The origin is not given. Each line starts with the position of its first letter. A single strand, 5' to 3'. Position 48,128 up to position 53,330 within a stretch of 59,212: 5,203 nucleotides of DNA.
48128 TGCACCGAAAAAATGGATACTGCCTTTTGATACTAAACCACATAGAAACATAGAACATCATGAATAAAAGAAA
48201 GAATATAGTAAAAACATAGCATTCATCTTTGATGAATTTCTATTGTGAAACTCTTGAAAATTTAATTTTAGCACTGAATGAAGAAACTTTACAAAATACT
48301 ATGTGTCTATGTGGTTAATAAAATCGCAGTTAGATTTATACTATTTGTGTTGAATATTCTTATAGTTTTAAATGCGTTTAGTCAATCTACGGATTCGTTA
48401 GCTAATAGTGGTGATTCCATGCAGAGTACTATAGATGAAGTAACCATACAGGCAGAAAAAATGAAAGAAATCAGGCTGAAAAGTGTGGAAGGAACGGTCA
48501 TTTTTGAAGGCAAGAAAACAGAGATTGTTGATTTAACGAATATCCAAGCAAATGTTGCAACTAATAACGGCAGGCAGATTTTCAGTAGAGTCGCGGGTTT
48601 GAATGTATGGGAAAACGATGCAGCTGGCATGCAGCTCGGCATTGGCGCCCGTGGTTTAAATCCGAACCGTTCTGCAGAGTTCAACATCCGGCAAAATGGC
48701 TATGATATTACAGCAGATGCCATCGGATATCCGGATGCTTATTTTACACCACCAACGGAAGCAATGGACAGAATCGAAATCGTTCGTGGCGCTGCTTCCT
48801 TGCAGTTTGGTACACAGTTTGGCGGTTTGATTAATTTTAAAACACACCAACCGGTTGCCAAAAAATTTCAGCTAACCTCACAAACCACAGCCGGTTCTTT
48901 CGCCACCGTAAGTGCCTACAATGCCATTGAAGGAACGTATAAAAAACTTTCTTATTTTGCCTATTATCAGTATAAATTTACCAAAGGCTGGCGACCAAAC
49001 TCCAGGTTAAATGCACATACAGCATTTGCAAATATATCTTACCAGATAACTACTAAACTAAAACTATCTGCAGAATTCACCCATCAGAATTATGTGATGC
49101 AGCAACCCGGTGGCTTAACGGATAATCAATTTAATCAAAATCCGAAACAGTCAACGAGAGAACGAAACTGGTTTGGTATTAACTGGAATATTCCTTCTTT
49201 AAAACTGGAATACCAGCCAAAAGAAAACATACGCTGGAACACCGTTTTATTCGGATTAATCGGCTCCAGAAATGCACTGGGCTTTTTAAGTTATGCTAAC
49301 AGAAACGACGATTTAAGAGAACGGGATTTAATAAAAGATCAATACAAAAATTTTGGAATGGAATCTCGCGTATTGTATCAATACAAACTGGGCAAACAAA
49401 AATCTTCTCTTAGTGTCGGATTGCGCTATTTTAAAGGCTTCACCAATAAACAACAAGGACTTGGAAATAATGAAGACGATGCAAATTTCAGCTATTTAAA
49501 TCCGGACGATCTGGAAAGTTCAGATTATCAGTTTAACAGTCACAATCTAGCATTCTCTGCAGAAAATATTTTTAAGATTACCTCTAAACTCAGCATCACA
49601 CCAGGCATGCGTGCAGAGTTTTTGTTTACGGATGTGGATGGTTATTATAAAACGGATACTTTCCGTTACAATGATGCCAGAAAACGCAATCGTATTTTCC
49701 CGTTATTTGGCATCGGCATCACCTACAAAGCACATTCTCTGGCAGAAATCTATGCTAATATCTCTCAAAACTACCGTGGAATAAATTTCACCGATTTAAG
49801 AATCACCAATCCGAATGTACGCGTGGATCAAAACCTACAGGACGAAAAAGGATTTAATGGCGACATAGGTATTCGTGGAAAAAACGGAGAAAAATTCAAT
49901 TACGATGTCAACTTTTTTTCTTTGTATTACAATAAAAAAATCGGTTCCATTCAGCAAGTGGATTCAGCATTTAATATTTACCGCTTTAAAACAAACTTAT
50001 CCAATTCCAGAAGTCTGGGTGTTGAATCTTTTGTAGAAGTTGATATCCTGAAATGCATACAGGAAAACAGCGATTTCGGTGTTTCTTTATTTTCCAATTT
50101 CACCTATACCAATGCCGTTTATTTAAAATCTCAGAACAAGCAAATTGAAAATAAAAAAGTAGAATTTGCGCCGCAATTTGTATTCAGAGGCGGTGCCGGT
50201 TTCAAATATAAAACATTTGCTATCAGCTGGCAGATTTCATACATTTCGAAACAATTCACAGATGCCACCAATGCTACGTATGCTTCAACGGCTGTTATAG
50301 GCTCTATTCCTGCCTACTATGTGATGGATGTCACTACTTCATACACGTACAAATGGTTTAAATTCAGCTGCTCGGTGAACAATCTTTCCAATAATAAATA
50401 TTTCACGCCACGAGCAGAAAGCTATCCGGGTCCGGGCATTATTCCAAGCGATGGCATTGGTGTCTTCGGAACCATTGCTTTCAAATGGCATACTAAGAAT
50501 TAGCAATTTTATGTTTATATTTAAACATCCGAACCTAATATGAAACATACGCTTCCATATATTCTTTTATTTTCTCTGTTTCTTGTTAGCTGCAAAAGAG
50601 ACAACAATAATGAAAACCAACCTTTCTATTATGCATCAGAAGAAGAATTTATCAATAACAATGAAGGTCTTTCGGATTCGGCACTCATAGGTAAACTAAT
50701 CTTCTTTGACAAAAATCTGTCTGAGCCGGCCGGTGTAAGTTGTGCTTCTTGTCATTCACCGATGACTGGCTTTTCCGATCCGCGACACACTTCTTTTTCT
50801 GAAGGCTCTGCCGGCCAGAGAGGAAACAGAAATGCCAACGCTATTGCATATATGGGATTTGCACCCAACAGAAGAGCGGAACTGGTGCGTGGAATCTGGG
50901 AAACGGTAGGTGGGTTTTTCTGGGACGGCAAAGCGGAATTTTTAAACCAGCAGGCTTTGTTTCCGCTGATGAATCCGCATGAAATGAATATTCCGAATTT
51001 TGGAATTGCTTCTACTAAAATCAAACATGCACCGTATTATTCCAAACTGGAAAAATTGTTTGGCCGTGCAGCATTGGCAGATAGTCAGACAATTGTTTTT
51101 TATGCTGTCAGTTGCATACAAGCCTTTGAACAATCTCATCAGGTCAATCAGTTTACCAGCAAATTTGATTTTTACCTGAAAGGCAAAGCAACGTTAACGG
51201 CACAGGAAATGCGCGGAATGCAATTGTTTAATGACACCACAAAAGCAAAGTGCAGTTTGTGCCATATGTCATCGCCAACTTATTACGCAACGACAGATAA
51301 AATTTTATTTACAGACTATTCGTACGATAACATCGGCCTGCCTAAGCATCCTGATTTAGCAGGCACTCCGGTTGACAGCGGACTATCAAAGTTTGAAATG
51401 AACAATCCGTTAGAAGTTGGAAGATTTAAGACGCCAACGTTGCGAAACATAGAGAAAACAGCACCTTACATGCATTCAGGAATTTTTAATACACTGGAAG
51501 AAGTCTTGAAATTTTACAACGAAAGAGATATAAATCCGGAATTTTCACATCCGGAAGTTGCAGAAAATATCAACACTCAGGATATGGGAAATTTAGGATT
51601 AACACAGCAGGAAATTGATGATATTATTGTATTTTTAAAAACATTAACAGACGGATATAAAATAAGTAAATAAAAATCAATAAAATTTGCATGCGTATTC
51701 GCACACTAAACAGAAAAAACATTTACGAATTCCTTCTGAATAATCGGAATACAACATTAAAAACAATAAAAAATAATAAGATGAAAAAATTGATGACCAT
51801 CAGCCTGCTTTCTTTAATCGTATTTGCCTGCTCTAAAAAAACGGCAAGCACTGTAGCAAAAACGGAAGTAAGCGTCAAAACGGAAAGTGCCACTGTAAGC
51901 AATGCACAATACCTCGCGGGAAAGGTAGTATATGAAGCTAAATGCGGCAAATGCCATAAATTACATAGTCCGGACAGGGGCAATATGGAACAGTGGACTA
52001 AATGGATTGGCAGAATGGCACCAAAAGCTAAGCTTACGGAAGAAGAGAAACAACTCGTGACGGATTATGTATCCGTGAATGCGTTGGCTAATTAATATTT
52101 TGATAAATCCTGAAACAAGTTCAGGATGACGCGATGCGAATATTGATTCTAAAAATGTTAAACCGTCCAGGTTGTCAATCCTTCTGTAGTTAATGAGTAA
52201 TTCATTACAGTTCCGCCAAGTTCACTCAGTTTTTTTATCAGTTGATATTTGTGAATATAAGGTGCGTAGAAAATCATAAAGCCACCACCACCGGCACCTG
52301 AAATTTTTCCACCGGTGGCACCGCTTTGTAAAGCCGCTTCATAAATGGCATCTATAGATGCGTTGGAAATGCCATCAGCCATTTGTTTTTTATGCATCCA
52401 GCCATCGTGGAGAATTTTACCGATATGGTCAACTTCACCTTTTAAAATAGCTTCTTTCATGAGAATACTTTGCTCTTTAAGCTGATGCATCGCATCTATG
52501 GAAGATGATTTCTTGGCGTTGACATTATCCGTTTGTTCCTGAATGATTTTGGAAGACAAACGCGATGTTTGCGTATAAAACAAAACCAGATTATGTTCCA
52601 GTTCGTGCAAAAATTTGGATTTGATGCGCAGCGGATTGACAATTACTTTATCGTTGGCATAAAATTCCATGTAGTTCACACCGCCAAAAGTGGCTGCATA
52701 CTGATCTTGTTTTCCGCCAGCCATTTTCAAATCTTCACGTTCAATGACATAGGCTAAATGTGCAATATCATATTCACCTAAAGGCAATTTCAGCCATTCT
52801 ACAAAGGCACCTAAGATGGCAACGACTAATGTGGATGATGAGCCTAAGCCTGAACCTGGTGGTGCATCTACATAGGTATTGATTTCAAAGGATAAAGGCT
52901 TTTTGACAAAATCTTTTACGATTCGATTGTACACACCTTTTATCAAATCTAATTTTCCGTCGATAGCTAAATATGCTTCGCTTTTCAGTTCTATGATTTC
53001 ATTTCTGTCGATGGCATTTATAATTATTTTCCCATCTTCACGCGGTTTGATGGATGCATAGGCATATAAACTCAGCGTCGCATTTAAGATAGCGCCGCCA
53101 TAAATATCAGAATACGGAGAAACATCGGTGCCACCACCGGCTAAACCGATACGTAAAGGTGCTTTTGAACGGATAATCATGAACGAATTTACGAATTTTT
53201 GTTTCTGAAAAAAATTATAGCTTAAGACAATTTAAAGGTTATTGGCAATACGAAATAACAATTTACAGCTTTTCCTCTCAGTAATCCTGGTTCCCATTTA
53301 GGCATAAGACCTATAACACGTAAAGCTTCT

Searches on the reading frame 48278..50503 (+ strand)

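Call 49: search_protein_families(library=pfam, proteins=[window:48278-50503:+], max_evalue=0.00001)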
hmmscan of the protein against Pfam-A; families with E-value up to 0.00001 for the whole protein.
window:48278-50503:+ (741 aa): 1 family
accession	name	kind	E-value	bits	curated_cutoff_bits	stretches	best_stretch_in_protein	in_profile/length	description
PF07715.20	Plug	-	1.5e-08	35.6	23.9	1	82-180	10-103/107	TonB-dependent Receptor Plug Domain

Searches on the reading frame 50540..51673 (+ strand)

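Call 49: search_protein_families(library=pfam, proteins=[window:50540-51673:+], max_evalue=0.00001)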
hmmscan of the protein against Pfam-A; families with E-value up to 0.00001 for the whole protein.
window:50540-51673:+ (377 aa): 1 family
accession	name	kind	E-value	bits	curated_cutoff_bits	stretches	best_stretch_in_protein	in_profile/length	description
PF03150.19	CCP_MauG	-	1.8e-34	119.9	25.6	1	48-217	4-148/149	Di-haem cytochrome c peroxidase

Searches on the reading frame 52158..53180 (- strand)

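Call 49: search_protein_families(library=pfam, proteins=[window:52158-53180:-], max_evalue=0.00001)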
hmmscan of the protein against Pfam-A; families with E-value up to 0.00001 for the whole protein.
window:52158-53180:- (340 aa): 2 families
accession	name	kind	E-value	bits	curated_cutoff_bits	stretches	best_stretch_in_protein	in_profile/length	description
PF00288.32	GHMP_kinases_N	-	2.5e-19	69.7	22.3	1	79-167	2-87/87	GHMP kinases N terminal domain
PF08544.19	GHMP_kinases_C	-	1.6e-09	38.5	21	1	241-304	1-64/85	GHMP kinases C terminal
